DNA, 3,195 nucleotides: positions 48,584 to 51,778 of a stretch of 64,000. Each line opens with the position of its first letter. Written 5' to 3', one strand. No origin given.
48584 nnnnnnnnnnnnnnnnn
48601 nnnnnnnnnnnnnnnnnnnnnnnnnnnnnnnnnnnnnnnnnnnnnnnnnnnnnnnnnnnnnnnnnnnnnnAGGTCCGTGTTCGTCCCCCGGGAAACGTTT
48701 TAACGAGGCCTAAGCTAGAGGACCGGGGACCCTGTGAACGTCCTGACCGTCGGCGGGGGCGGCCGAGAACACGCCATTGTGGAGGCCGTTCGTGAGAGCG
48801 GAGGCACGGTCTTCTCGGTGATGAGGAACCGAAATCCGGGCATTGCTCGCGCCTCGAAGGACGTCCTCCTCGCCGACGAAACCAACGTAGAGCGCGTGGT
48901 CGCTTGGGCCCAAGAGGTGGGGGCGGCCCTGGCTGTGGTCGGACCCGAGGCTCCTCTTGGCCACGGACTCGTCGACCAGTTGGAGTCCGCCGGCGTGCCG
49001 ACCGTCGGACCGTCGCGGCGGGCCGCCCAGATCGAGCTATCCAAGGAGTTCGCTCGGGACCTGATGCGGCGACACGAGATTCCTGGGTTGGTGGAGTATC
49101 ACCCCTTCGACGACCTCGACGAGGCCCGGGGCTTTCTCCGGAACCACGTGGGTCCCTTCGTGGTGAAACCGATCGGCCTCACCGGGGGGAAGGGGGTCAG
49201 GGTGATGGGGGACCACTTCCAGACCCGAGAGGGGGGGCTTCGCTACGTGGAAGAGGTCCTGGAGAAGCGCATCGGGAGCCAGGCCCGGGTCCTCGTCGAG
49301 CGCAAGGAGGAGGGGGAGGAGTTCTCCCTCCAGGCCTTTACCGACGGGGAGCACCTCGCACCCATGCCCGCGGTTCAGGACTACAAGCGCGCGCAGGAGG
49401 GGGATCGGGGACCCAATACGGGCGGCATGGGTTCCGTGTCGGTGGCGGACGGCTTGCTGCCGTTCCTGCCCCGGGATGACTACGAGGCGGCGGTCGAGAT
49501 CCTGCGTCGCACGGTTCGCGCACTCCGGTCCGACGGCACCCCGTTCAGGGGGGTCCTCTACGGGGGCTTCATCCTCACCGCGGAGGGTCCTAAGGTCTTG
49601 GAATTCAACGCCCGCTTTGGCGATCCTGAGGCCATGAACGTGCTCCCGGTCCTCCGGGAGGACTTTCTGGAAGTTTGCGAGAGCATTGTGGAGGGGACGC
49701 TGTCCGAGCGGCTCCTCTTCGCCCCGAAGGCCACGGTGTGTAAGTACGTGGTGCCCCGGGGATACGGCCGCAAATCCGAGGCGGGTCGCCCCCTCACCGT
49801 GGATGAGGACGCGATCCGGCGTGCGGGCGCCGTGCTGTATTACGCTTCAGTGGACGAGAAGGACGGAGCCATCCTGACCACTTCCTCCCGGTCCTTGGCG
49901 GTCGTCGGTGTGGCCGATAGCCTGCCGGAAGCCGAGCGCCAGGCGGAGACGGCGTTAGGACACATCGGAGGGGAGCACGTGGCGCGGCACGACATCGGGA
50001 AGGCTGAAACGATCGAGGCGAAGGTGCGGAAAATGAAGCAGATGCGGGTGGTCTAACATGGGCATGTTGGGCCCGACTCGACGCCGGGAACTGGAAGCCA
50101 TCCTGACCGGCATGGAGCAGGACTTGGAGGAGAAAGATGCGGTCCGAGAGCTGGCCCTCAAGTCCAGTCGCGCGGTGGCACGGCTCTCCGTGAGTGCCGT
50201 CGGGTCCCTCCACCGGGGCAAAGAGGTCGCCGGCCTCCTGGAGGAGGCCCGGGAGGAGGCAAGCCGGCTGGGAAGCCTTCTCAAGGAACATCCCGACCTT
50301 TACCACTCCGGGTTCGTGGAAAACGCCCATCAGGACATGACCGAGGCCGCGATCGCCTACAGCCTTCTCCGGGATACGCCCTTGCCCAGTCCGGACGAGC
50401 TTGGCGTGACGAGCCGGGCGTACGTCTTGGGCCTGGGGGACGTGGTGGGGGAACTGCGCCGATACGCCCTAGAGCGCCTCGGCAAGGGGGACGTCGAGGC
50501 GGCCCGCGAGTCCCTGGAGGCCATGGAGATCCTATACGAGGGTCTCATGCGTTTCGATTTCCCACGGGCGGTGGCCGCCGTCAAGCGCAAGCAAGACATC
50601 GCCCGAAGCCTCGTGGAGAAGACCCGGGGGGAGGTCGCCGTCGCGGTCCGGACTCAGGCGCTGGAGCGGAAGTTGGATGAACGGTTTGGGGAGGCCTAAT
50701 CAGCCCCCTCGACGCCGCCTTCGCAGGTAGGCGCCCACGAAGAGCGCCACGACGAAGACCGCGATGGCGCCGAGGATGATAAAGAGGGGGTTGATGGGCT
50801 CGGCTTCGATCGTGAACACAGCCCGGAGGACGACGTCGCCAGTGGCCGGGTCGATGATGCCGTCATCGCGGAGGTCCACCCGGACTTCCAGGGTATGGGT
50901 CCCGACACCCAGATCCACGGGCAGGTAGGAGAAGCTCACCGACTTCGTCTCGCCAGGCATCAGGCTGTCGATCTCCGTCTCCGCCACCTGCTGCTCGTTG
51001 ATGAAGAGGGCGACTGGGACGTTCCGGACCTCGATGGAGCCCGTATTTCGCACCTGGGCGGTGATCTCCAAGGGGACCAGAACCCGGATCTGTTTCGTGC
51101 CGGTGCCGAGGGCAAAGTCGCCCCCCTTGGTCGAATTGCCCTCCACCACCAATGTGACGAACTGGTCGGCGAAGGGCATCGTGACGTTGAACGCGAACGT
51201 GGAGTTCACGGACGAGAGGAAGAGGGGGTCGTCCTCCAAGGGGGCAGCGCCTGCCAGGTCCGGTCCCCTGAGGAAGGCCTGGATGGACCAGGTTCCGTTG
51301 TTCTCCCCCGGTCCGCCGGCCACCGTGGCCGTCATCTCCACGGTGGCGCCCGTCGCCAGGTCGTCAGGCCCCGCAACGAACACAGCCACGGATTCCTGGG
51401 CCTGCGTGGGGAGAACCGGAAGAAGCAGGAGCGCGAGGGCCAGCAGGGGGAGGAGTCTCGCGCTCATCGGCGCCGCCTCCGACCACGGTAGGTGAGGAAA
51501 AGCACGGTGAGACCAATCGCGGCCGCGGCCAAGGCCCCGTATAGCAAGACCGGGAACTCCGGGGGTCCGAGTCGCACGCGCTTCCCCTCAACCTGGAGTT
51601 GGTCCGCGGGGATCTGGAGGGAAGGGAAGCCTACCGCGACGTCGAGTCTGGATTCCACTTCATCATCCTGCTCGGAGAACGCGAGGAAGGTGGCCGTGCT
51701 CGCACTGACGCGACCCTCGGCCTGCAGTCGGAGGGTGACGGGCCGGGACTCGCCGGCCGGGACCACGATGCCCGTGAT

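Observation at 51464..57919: Giant AglB: oligosaccharyltransferase fused to a ~1250-aa beta-sandwich repeat array with a second membrane anchor, co-transcribed with a matching surface protein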

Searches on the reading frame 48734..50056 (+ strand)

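Call 10: search_protein_families(library=pfam, proteins=[window:48734-50056:+], max_evalue=0.001)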
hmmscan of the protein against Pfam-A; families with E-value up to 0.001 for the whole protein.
window:48734-50056:+ (440 aa): 3 families
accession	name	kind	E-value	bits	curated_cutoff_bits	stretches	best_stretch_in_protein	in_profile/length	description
PF01071.24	GARS_A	-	1.5e-60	204.8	27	1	103-300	2-194/194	Phosphoribosylglycinamide synthetase, ATP-grasp (A) domain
PF02844.21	GARS_N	-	9.4e-25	87.7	29.5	1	1-101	1-100/100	Phosphoribosylglycinamide synthetase, N domain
PF02843.22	GARS_C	-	1.6e-15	57.6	34.8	1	334-423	1-91/92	Phosphoribosylglycinamide synthetase, C domain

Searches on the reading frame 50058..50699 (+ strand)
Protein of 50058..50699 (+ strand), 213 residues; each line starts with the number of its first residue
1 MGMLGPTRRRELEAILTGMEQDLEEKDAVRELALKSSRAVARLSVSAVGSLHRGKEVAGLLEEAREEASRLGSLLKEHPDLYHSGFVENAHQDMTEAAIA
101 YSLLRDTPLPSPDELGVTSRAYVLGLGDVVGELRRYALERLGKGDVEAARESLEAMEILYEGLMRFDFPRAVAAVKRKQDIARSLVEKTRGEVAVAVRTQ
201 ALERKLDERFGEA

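Call 10: search_protein_families(library=pfam, proteins=[window:50058-50699:+], max_evalue=0.001)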
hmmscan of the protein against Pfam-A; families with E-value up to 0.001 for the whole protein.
window:50058-50699:+ (213 aa): 1 family
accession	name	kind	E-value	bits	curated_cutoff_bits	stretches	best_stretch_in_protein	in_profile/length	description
PF01997.21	Translin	-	4.8e-09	36.9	25.9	1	97-188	114-193/205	Translin family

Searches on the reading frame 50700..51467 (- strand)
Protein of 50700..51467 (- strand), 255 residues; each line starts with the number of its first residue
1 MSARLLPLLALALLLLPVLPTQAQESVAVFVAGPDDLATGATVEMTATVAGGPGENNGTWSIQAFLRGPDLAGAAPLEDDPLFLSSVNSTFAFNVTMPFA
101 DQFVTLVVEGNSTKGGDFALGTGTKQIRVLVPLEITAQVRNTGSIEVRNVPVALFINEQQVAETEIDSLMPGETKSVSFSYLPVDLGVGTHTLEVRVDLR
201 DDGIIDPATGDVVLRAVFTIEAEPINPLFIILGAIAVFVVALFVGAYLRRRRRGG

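Call 5: search_protein_families(library=pfam, proteins=[window:50700-51467:-], max_evalue=0.01)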
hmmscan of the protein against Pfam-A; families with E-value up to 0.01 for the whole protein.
window:50700-51467:- (255 aa): 1 family
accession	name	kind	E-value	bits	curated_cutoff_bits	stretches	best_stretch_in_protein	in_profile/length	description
PF07705.17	CARDB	-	3.3e-12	46.9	22.7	1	132-200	20-86/101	CARDB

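Call 6: search_protein_families(library=ncbifam, proteins=[window:50700-51467:-], max_evalue=0.01)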
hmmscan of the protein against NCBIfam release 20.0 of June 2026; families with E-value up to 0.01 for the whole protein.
window:50700-51467:- (255 aa): 1 family
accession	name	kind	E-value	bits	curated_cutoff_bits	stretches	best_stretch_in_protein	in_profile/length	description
NF041895.1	choice_anch_V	domain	4.1e-05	23.7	42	1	23-116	35-136/150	choice-of-anchor V domain-containing protein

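Call 27: find_homologous_proteins(query=window:50703-51467:-)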
Query window:50703-51467:- (255 aa): 20 proteins with E <= 0.001 among 8000 candidates.
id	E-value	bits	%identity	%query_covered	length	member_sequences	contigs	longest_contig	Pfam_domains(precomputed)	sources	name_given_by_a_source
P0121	2.5e-144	497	93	100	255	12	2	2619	PF07705.18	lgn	-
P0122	1.2e-137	475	88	100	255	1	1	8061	PF07705.18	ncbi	-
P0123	2.6e-128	445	82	97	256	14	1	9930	PF07705.18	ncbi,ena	-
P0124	6.0e-126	437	80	92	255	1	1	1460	PF07705.18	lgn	-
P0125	1.7e-122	426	80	89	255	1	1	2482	PF07705.18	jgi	jgi:hypothetical protein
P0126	3.7e-122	425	79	94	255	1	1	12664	PF07705.18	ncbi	ncbi:MAG: CARDB domain-containing protein [Thermoplasmata archaeon]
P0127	2.1e-117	409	76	100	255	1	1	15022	PF07705.18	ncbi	ncbi:MAG: CARDB domain-containing protein [Thermoplasmata archaeon]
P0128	5.4e-107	375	71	93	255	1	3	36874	PF07705.18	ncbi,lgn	ncbi:MAG: CARDB domain-containing protein [Thermoplasmata archaeon]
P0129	6.9e-105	368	71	93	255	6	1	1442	PF07705.18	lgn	-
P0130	3.1e-101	356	71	91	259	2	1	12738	PF07705.18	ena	-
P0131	7.2e-99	348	65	89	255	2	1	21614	PF07705.18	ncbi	ncbi:MAG: CARDB domain-containing protein [Thermoplasmata archaeon]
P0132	1.7e-98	347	66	91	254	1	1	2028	PF07705.18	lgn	-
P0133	2.0e-97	344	68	92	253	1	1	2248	PF07705.18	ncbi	-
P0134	8.8e-96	338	78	74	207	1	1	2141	PF07705.18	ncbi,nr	ncbi:MAG: CARDB domain-containing protein, partial [Thermoplasmata archaeon]|nr:CARDB domain-contain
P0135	2.2e-89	317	62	89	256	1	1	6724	PF07705.18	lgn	-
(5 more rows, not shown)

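Call 35: predict_structure(alignment_id=A2)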
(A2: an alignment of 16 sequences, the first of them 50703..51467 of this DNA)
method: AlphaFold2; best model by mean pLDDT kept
length: 255 residues; sequences in the alignment: 16
mean_pLDDT: 85.1   pTM: 0.66
mean pLDDT of the five models: 85.1, 82.7, 81.9, 80.8, 80.4
residues with pLDDT >= 90: 127; 70-90: 88; 50-70: 31; < 50: 9
segments of 3 or more residues with pLDDT < 50: 16-23
pLDDT, mean of each block of 10 residues (from residue 1): 58 52 73 96 97 93 97 97 97 97 97 93 96 89 87 90 91 91 85 85 65 80 68 81 80 68
secondary structure, 60 per line:
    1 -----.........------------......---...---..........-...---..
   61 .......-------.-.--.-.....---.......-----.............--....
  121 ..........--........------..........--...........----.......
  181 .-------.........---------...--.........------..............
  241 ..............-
elements in order: H6-14 E27-32 E36-38 E42-51 E59-67 E82-86 E90-96 E102-114 E117-130 E133-140 E147-156 E159-169 E174-181 E189-197 E212-220 H227-254

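Call 37: fold_search(model_id=the predicted structure, library=pdb)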
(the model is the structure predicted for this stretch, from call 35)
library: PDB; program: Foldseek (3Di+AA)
matches with E <= 10: 1977; with E <= 0.001: 414
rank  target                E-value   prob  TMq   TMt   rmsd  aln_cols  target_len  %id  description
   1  7tvz_E                3.0e-07  1.00  0.30  0.14  14.3       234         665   12  Cryo-EM structure of human band 3-protein 4.2 complex in diagonal conformation (released 2022-06-08)
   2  8oxy_A                1.2e-06  1.00  0.27  0.12  16.4       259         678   13  Transglutaminase 3 without calcium in complex with DH patient-derived Fab DH63-B02 (released 2023-10-18)
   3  1fie_A                1.4e-06  1.00  0.28  0.12  14.0       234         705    9  RECOMBINANT HUMAN COAGULATION FACTOR XIII (released 1997-02-12)
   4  9a3v_A                1.7e-06  1.00  0.26  0.13  13.8       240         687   12  Predicted model of tissue transglutaminase 2 (TG2) in complex with plasma fibronectin type III modules 14 and 15 (FNII (released 2024-02-02)
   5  1l9n_A                1.8e-06  1.00  0.25  0.12  14.0       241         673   13  Three-dimensional structure of the human transglutaminase 3 enzyme: binding of calcium ions change structure for activ (released 2002-05-29)
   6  8csw                  2.3e-06  1.00  0.31  0.14  14.3       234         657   12  Local refinement of protein 4.2 in Class 2 of erythrocyte ankyrin-1 complex (released 2022-07-20)
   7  8cs9_X                2.9e-06  1.00  0.33  0.15  14.4       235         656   10  Composite reconstruction of Class 1 of the erythrocyte ankyrin-1 complex (released 2022-07-20)
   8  1evu_B                3.0e-06  1.00  0.27  0.12  14.1       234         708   12  HUMAN FACTOR XIII WITH CALCIUM BOUND IN THE ION SITE (released 2000-05-10)
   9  7uzs                  3.7e-06  1.00  0.32  0.15  14.3       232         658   11  Protein 4.2 (local refinement from consensus reconstruction of ankyrin complex classes) (released 2022-07-20)
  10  8oxw_A                4.2e-06  1.00  0.25  0.11  14.6       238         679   13  Transglutaminase 3 in complex with DH patient-derived Fab DH63-B02 (released 2023-10-18)
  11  1ggy_A                4.6e-06  1.00  0.25  0.11  14.4       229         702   10  HUMAN FACTOR XIII WITH YTTERBIUM BOUND IN THE ION SITE (released 1999-02-16)
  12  1nug_B                5.7e-06  1.00  0.26  0.12  16.0       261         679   13  Role of Calcium Ions in the Activation and Activity of the Transglutaminase 3 Enzyme (2 calciums, 1 Mg, inactive form) (released 2003-04-22)
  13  8oxv_A                6.0e-06  1.00  0.24  0.11  15.7       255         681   12  Transglutaminase 3 zymogen in complex with DH patient-derived Fab DH63-B02 (released 2023-10-18)
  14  9iv8                  6.3e-06  1.00  0.29  0.12  16.4       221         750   11  Cryo-EM structure of human NCX1 in PIP2 diC8 bound state (released 2025-03-19)
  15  1l9m_A                7.4e-06  1.00  0.26  0.12  14.8       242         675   13  Three-dimensional structure of the human transglutaminase 3 enzyme: binding of calcium ions change structure for activ (released 2002-05-29)
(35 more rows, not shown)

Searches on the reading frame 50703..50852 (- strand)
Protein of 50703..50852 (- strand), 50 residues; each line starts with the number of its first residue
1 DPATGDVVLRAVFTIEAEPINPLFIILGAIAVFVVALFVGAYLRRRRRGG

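Call 78: search_protein_families(library=ncbifam, proteins=[window:50703-50852:-], max_evalue=10)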
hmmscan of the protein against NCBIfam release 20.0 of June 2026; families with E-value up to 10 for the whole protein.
seq(50 aa): 5 families
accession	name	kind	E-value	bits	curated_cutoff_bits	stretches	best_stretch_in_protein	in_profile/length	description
NF058571.1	GVDTG_CTERM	domain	0.0067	16.7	29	1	25-47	23-44/44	GVDTG sorting domain-containing protein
TIGR01167.1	LPXTG_anchor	domain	0.034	14.8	15.9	1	21-48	10-33/34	LPXTG cell wall anchor domain-containing protein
NF041738.1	GG_III-CTERM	domain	0.16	11.9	22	1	25-48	2-26/28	GGIII-like transmembrane region-containing protein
NF053845.1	CoaP_CTERM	equivalog_domain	0.4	10.4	35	1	23-48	11-34/35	choice-of-anchor protein CoaP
NF033507.3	Loki-CTERM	subfamily_domain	7.6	7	19.9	0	22-48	5-26/27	Loki-CTERM sorting domain-containing protein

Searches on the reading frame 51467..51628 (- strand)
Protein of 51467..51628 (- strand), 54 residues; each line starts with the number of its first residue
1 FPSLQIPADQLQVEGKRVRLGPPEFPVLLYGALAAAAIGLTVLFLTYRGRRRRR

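Call 78: search_protein_families(library=ncbifam, proteins=[window:51467-51628:-], max_evalue=10)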
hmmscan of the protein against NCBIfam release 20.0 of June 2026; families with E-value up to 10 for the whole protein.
seq(54 aa): 0 families
